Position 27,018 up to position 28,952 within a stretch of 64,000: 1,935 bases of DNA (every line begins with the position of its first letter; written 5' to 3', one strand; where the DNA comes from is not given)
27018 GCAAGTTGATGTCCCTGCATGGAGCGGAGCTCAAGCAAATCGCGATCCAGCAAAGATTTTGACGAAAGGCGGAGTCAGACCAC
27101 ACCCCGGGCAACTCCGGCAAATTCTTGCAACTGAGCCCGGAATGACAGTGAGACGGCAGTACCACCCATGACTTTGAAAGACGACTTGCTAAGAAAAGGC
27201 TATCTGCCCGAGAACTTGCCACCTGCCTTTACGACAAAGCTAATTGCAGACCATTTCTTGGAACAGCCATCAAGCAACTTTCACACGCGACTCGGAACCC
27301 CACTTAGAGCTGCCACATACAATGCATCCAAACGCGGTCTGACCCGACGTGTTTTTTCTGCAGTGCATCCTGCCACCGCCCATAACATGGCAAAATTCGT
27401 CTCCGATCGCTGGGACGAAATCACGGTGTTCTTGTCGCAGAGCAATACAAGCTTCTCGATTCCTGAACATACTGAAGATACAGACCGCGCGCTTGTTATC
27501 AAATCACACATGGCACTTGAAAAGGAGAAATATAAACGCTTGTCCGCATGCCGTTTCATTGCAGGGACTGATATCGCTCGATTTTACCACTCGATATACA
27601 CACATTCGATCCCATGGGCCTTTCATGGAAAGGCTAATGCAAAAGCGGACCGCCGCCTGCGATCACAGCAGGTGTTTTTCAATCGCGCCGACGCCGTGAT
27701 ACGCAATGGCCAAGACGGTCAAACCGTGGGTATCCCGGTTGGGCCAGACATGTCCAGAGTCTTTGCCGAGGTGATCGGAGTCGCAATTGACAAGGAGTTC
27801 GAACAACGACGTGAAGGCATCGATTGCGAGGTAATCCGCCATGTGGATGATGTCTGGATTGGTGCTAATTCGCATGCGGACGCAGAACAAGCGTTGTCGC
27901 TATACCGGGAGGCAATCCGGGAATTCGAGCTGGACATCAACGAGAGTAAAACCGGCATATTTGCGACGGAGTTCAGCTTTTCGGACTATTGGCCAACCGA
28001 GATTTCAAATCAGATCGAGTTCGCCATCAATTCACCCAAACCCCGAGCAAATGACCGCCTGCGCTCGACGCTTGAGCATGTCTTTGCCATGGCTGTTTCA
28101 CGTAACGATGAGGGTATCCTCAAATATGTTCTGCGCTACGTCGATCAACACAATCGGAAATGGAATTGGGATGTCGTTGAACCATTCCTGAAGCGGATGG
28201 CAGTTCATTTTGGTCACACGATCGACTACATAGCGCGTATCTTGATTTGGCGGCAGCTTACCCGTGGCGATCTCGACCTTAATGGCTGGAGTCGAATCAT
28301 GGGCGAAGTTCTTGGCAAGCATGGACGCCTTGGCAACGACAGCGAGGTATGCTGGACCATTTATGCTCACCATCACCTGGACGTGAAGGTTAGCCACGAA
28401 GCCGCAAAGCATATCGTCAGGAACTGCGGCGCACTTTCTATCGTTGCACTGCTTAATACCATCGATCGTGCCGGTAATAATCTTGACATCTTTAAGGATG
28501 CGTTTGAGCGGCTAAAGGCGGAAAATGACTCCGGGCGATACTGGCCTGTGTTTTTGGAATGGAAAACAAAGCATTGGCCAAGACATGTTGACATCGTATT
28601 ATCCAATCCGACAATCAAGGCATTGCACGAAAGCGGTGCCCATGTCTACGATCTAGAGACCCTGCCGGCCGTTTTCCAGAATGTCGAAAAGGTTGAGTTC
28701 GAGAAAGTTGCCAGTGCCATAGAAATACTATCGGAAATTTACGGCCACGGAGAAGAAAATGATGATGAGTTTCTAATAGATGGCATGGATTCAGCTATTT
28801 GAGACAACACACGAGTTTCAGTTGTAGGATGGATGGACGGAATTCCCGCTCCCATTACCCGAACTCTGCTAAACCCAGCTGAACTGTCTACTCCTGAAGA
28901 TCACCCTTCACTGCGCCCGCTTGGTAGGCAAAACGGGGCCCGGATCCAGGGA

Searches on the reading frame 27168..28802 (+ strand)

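Call 5: search_protein_families(library=pfam, proteins=[window:27168-28802:+], max_evalue=0.01)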
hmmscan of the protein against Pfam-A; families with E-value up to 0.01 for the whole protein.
window:27168-28802:+ (544 aa): 1 family
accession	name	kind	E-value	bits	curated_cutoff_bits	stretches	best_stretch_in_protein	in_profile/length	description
PF00078.32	RVT_1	-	1.5e-09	38.3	29.6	1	118-271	57-200/205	Reverse transcriptase (RNA-dependent DNA polymerase)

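Call 38: search_protein_families(library=ncbifam, proteins=[window:27168-28799:+], max_evalue=0.001)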
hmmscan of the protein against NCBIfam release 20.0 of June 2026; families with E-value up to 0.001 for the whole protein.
window:27168-28799:+ (544 aa): 7 families
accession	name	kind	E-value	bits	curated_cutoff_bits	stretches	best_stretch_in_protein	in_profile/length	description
NF041749.1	Drt4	equivalog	3.7e-59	201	450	1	15-460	21-459/489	antiviral reverse transcriptase Drt4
NF041748.1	Drt3b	equivalog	5e-32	111.4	350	1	132-265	177-315/647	antiviral reverse transcriptase Drt3b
TIGR04416.1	group_II_RT_mat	equivalog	8.7e-10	38.2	300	1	114-312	108-305/353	group II intron reverse transcriptase/maturase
NF041747.1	Drt3a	equivalog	4.4e-07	29.5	200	1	106-268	93-241/412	antiviral reverse transcriptase Drt3a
NF041746.1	Drt2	equivalog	6.7e-06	25.5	390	1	155-266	190-300/416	antiviral reverse transcriptase Drt2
NF038233.2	retron_St85_RT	exception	9e-05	21.9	235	1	128-263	88-215/289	retron St85 family RNA-directed DNA polymerase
NF041750.1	Drt5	equivalog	0.00012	21.2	550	1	111-270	109-256/484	antiviral reverse transcriptase Drt5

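Call 39: search_protein_families(library=padloc, proteins=[window:27168-28799:+], max_evalue=0.001)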
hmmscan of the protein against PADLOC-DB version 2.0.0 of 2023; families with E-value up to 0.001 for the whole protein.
window:27168-28799:+ (544 aa): 52 families (the best 25 are shown)
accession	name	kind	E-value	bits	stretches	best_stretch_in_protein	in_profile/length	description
PDLC03748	Drt6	-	7.8e-139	461.8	1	4-523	4-497/511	DRT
PDLC02179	Drt4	-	3.5e-105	351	1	1-508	1-506/542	-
PDLC02177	Drt4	-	1.9e-100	335.2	1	4-499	3-505/541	-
PDLC03752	Drt4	-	1.6e-66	223.5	1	3-462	9-439/467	DRT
PDLC03769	RT_UG30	-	1.3e-56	190.2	1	3-473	5-470/493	DRT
PDLC02180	Drt4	-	1.5e-55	187.1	1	3-459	9-463/532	-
PDLC02178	Drt4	-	2.3e-53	179.9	1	3-460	17-474/506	-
PDLC03751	RT_UG14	-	6.6e-47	158.4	1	7-265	27-292/493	DRT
PDLC03784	Drt3b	-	3.8e-42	142.9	2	129-293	171-340/604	DRT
PDLC03743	AbiK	-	3.5e-35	120.2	1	51-312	76-314/546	DRT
PDLC02348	AbiK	-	1.3e-34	118.4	1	51-272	73-273/544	AbiK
PDLC02176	Drt3b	-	3e-33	113.3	1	132-267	185-323/651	-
PDLC03744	AbiP2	-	8.2e-32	108.6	1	60-264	80-289/489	DRT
PDLC03770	RT_UG31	-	2.1e-31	107.6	1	118-464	113-420/456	DRT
PDLC03783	Drt8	-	3.8e-19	67.4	1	124-268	131-262/493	DRT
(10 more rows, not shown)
